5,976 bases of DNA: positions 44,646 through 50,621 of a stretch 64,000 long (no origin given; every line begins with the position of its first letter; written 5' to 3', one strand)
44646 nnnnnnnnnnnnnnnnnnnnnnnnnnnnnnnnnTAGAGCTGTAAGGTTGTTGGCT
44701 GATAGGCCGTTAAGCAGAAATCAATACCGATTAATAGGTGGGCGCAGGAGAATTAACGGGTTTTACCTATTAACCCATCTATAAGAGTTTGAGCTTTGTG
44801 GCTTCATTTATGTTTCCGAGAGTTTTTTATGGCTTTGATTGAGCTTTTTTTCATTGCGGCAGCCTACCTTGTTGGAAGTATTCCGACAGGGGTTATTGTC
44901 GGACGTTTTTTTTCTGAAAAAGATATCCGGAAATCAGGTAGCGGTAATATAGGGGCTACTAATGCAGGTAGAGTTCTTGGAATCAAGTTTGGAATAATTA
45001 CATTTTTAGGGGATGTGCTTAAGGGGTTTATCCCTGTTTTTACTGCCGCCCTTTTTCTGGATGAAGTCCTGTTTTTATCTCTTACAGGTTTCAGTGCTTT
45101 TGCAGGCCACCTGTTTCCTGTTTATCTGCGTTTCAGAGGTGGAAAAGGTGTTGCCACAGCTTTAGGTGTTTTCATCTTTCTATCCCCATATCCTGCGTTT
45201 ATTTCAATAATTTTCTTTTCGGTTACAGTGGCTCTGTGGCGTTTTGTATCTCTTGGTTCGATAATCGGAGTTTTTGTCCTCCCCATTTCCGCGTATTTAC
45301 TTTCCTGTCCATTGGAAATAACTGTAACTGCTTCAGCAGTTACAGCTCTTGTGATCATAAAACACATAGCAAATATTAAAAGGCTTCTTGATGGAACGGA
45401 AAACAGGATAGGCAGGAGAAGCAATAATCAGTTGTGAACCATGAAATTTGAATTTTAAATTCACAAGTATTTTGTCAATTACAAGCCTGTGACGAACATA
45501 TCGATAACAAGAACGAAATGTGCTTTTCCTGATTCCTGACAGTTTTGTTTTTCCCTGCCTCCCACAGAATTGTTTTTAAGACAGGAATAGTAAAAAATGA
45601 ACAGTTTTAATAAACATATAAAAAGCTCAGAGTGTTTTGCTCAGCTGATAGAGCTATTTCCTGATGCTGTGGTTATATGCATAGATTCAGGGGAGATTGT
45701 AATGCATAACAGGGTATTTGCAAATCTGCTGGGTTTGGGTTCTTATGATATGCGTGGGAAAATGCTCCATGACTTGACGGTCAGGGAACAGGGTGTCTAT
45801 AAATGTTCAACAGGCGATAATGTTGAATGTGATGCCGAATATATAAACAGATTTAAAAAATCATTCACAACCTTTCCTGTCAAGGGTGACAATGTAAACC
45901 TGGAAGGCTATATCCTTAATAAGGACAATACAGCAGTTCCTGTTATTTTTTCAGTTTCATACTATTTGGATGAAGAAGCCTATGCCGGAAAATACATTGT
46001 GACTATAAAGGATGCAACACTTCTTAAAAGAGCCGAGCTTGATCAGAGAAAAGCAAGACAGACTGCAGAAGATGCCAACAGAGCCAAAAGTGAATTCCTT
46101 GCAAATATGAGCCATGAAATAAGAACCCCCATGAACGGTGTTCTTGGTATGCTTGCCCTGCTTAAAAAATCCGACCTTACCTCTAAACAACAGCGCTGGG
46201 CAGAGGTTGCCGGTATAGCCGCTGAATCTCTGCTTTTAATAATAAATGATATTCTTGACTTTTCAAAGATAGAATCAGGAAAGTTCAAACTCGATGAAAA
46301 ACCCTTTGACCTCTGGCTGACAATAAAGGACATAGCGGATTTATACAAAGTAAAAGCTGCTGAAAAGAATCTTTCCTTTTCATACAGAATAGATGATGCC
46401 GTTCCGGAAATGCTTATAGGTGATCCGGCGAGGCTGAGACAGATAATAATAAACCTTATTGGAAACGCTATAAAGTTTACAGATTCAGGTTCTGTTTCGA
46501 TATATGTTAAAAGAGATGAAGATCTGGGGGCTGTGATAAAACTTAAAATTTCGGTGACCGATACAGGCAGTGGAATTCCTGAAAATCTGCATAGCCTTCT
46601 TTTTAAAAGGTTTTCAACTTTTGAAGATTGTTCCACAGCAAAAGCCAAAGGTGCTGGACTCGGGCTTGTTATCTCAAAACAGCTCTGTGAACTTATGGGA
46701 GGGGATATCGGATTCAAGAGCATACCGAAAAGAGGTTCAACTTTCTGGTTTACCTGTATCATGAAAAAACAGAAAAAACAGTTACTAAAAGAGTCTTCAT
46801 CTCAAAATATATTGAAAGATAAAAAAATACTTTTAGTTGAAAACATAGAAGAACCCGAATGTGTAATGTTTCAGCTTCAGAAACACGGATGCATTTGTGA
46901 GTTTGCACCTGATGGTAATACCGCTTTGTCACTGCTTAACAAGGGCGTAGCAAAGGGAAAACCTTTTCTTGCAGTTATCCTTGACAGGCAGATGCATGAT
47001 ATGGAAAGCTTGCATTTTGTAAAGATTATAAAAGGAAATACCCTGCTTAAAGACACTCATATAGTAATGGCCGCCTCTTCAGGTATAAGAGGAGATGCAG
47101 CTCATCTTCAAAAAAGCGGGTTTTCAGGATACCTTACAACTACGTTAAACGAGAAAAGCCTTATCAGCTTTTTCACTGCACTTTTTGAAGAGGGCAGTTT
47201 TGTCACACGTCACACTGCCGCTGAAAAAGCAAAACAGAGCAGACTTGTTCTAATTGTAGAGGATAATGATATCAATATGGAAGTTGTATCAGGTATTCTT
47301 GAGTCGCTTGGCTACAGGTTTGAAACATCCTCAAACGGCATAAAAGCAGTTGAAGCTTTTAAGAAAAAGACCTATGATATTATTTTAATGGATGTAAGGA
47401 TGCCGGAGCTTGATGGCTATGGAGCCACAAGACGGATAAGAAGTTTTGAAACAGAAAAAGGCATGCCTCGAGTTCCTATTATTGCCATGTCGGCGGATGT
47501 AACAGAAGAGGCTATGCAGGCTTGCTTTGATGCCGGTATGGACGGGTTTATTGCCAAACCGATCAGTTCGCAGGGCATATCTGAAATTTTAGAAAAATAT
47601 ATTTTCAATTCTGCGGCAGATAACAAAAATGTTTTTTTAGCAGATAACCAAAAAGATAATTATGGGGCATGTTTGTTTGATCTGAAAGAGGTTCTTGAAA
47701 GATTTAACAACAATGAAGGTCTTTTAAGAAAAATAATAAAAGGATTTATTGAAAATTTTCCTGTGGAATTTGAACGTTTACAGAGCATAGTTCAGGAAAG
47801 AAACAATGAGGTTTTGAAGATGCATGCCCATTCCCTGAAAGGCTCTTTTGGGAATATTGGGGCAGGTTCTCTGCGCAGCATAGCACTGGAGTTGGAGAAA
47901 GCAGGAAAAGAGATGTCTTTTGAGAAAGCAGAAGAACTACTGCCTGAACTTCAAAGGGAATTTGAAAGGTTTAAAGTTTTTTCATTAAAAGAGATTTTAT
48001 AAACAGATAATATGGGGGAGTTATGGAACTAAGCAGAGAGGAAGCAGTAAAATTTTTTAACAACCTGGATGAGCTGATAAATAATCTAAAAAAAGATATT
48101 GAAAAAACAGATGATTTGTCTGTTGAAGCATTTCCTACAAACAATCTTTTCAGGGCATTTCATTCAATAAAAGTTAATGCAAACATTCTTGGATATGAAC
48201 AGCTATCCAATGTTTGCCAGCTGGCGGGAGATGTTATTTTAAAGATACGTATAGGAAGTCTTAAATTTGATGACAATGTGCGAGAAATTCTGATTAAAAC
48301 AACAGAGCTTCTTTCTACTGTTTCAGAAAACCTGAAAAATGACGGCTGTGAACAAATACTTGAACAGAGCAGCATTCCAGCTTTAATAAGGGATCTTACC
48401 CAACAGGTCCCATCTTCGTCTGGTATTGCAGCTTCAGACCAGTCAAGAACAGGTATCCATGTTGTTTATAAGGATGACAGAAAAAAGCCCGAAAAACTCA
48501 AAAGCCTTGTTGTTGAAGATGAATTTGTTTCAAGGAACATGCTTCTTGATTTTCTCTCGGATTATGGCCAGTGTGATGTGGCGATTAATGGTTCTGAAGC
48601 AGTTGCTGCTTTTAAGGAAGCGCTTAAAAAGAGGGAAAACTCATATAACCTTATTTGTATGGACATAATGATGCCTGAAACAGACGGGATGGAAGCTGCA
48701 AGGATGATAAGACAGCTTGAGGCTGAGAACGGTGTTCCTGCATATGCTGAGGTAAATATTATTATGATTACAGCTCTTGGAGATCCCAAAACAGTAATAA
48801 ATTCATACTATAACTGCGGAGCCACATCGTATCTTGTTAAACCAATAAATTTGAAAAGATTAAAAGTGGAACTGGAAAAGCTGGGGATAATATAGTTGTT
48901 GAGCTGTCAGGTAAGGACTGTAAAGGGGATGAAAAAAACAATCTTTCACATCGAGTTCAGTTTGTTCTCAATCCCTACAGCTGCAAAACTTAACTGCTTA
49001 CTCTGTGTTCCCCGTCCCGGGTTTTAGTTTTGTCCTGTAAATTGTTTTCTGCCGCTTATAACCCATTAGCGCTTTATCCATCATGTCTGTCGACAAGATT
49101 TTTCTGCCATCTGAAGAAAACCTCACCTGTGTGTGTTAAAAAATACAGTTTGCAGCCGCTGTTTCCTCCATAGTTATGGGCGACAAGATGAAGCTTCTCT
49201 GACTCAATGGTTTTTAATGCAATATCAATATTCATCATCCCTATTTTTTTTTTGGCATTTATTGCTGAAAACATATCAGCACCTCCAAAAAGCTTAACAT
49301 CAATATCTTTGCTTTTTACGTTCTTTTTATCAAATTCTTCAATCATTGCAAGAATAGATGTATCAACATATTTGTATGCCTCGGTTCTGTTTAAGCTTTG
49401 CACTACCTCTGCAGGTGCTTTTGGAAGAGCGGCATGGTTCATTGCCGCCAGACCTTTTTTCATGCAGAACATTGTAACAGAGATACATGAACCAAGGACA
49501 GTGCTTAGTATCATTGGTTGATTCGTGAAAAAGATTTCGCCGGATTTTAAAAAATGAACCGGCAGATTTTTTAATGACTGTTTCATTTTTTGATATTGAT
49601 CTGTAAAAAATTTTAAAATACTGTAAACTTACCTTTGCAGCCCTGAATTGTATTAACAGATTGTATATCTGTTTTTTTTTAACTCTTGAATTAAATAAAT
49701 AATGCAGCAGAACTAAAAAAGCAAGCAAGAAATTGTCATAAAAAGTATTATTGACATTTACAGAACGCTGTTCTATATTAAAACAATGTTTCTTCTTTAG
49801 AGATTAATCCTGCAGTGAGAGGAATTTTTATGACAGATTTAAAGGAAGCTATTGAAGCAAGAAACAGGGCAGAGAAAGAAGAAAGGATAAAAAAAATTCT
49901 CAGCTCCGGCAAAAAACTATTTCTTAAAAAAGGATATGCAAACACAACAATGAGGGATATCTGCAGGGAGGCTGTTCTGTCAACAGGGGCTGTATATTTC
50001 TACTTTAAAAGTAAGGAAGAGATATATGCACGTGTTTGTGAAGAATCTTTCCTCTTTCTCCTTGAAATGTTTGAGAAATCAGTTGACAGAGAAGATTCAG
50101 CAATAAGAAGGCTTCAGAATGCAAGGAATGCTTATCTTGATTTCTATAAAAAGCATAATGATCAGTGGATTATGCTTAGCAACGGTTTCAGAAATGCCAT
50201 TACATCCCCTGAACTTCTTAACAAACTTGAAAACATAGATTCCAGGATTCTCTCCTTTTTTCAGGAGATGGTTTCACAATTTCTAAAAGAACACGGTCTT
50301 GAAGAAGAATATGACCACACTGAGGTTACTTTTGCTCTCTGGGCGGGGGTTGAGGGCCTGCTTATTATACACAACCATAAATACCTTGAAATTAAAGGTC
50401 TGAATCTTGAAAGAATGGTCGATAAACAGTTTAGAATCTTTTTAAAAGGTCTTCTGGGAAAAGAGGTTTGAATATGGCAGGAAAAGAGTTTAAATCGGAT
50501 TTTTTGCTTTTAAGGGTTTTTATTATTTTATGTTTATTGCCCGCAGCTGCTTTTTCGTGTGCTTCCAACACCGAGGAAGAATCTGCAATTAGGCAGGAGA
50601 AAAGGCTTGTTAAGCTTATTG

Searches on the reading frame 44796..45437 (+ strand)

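Call 86: search_protein_families(library=pfam, proteins=[window:44796-45437:+], max_evalue=0.00001)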
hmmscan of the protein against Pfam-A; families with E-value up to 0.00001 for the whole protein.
window:44796-45437:+ (213 aa): 1 family
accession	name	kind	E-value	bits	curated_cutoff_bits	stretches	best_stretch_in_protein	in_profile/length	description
PF02660.20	G3P_acyltransf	-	5.1e-55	186.5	24.1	1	22-197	1-164/164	Glycerol-3-phosphate acyltransferase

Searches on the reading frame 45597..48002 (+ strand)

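Call 86: search_protein_families(library=pfam, proteins=[window:45597-48002:+], max_evalue=0.00001)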
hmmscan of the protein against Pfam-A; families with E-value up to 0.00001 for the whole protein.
window:45597-48002:+ (801 aa): 7 families
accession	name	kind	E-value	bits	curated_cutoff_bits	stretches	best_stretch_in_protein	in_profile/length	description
PF00072.30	Response_reg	-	1e-32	113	30.2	1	551-664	1-109/111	Response regulator receiver domain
PF02518.31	HATPase_c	-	3.3e-27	95.5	26.4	1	275-386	1-106/111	Histidine kinase-, DNA gyrase B-, and HSP90-like ATPase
PF00512.31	HisKA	-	4.7e-20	71.9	26.9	1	163-228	1-66/66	His Kinase A (phospho-acceptor) domain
PF01627.28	Hpt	-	2.2e-09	37.8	24.6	1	715-792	4-81/84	Hpt domain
PF23198.2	PDE8A_N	-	4.8e-08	33.5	29.6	1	544-651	6-114/147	PDE8A-like, N-terminal domain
PF13426.13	PAS_9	-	2.7e-06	28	27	0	22-141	1-102/103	PAS domain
PF13188.13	PAS_8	-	8.5e-06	25.9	21.8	0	12-60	1-45/65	PAS domain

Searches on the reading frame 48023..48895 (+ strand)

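Call 86: search_protein_families(library=pfam, proteins=[window:48023-48895:+], max_evalue=0.00001)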
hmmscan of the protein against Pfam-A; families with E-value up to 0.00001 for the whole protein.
window:48023-48895:+ (290 aa): 1 family
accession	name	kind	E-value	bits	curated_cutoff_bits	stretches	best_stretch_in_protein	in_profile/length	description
PF00072.30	Response_reg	-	3e-17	63.2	30.2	1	162-283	2-109/111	Response regulator receiver domain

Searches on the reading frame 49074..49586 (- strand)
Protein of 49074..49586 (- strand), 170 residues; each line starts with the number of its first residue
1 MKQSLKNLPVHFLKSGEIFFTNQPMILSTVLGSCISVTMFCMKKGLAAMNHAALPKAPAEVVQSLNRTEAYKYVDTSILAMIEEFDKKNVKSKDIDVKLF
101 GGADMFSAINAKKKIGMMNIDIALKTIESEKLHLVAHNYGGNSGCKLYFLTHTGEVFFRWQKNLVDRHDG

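Call 86: search_protein_families(library=pfam, proteins=[window:49074-49586:-], max_evalue=0.00001)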
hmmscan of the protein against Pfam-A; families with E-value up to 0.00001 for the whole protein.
window:49074-49586:- (170 aa): 1 family
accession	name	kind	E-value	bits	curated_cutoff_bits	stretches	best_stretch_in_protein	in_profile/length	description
PF03975.18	CheD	-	1.7e-21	76.8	25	1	65-158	11-106/108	CheD chemotactic sensory transduction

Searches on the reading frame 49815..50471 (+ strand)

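Call 86: search_protein_families(library=pfam, proteins=[window:49815-50471:+], max_evalue=0.00001)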
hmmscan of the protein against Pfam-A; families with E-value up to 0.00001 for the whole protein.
window:49815-50471:+ (218 aa): 1 family
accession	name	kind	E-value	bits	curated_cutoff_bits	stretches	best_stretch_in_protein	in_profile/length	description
PF00440.29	TetR_N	-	4.8e-15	55.5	24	1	28-73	1-46/47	Bacterial regulatory proteins, tetR family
